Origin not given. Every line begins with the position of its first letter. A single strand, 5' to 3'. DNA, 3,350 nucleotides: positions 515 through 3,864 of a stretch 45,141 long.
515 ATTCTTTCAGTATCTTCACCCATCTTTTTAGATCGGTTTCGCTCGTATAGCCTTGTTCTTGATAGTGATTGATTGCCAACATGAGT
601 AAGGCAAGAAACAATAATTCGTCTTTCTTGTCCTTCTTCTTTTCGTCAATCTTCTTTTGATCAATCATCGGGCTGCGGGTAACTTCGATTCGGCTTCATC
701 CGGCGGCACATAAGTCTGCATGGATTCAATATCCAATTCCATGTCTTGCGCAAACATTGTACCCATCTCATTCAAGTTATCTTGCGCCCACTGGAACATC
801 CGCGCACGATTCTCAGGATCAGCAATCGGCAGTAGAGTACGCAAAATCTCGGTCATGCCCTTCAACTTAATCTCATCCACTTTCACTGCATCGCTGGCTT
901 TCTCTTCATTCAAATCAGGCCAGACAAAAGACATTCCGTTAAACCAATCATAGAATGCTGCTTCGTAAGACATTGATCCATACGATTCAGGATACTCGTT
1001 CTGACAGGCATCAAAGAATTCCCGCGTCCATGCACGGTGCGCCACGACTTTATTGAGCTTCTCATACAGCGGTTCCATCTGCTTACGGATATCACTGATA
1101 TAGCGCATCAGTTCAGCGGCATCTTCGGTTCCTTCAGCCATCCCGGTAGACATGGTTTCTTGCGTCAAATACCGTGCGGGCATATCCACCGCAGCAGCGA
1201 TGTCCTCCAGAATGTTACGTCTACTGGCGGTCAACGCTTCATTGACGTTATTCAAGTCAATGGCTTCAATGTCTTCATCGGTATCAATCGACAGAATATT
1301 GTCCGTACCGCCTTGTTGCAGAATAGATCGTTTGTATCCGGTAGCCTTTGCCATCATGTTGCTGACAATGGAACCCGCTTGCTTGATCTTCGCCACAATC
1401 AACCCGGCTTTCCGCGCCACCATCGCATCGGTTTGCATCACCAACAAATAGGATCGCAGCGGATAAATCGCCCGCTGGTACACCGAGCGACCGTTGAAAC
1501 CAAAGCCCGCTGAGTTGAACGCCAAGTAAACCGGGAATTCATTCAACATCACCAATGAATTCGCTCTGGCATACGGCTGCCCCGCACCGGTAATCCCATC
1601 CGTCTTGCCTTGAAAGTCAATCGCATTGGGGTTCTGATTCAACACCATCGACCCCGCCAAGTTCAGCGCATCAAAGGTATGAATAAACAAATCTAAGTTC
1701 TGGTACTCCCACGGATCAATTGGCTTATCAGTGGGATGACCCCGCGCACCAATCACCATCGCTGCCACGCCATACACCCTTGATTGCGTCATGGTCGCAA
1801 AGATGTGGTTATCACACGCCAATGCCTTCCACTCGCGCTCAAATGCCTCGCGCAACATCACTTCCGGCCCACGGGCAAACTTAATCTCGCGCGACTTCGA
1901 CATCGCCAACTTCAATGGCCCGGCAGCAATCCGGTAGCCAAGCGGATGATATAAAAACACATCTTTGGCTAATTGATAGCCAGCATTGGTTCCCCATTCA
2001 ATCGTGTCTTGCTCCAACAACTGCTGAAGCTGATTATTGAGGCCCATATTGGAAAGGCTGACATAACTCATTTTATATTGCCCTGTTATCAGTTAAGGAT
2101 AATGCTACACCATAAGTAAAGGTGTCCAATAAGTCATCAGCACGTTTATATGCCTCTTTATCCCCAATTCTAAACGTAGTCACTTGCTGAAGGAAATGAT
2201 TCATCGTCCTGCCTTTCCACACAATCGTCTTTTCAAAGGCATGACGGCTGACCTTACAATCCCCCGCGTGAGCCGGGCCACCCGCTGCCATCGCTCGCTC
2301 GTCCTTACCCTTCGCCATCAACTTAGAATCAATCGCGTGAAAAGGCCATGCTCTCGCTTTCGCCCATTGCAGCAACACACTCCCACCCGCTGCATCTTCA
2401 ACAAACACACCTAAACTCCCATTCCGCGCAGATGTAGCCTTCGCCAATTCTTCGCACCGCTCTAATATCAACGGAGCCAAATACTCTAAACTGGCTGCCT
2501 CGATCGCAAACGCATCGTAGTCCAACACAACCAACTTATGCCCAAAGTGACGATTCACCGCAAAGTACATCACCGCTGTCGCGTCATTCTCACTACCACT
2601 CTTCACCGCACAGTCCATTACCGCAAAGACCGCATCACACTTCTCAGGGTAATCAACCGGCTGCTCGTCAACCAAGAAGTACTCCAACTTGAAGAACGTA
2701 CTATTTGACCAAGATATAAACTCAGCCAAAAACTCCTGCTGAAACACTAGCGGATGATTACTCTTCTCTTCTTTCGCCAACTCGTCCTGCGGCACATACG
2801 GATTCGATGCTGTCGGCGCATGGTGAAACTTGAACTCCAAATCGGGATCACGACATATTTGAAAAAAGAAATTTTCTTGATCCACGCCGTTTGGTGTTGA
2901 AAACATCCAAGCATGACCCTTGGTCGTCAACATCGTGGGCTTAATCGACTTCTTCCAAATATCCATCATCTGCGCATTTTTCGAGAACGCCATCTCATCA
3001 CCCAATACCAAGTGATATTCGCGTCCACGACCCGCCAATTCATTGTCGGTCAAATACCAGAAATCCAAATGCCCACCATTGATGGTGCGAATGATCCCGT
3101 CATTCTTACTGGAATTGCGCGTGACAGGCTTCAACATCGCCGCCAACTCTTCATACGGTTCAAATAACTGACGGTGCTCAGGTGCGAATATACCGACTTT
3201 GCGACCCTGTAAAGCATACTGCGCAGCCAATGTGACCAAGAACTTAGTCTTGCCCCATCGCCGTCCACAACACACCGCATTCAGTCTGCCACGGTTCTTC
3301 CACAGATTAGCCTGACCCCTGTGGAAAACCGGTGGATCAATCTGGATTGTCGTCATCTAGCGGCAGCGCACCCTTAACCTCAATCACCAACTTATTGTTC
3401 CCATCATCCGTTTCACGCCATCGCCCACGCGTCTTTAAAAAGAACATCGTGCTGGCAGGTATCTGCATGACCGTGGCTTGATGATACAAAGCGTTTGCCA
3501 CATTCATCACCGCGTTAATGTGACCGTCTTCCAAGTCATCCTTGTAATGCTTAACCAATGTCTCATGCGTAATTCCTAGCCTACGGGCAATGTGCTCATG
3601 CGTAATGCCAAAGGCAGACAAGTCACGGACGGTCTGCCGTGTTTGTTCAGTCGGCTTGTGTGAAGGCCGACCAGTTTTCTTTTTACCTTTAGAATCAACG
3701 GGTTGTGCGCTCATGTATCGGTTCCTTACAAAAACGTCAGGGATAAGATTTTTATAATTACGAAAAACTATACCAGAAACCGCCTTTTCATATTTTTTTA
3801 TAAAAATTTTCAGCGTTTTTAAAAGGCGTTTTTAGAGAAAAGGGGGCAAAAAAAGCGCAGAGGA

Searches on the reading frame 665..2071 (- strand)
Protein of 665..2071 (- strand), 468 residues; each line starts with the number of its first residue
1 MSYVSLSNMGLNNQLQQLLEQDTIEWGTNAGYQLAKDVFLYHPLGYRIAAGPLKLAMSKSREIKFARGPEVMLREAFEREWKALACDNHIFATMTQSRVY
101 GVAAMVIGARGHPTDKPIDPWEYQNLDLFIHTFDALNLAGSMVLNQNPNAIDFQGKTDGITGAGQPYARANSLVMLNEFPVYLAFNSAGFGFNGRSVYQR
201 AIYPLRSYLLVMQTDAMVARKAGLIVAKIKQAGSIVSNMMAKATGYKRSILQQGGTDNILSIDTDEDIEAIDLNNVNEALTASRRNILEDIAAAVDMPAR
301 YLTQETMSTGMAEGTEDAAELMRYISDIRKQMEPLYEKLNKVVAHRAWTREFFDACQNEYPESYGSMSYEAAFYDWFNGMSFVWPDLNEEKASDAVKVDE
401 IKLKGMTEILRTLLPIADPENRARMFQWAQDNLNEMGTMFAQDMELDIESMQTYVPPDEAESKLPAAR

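Call 11: search_protein_families(library=phrogs, proteins=[window:665-2071:-], max_evalue=0.00001)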
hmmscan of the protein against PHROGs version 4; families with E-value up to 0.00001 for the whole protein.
window:665-2071:- (468 aa): 1 family
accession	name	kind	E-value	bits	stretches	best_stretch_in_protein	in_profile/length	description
phrog_146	-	head and packaging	1.3e-35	124.3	1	20-436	42-427/587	portal protein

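Call 28: search_protein_families(library=pfam, proteins=[window:665-2071:-], max_evalue=0.01)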
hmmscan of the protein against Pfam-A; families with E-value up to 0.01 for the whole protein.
window:665-2071:- (468 aa): 1 family
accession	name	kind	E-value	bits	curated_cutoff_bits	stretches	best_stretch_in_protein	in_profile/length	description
PF06381.16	Phage_portal_3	-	2.8e-11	43.2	33.8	1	191-346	164-320/357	Phage portal protein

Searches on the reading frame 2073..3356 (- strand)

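Call 11: search_protein_families(library=phrogs, proteins=[window:2073-3356:-], max_evalue=0.00001)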
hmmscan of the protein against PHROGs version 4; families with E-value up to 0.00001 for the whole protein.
window:2073-3356:- (427 aa): 3 families
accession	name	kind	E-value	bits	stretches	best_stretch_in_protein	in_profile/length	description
phrog_2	-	head and packaging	1.9e-32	113.9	1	8-418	263-590/807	terminase large subunit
phrog_7579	-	head and packaging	3.8e-11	43.7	1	20-218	14-218/239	terminase large subunit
phrog_38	-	head and packaging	1.4e-10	41.5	1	191-419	495-702/760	terminase large subunit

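Call 28: search_protein_families(library=pfam, proteins=[window:2073-3356:-], max_evalue=0.01)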
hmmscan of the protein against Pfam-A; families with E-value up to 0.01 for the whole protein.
window:2073-3356:- (427 aa): 1 family
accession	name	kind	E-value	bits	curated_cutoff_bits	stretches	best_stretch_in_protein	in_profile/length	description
PF03237.21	Terminase_6N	-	0.00021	21.4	22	1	31-156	5-136/215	Terminase large subunit, T4likevirus-type, N-terminal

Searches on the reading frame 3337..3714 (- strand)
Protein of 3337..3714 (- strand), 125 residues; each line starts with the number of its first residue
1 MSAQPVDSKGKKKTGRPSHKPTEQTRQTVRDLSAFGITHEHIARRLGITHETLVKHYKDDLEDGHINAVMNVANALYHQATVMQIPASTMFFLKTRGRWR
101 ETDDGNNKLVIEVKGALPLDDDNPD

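Call 11: search_protein_families(library=phrogs, proteins=[window:3337-3714:-], max_evalue=0.00001)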
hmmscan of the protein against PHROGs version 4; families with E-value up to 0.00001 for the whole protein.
window:3337-3714:- (125 aa): 2 families
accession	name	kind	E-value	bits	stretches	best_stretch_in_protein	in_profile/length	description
phrog_12540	-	unknown function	1.1e-16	62.4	1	5-90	9-96/153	-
phrog_309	-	head and packaging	2.4e-13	51.8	1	8-104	126-255/319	terminase small subunit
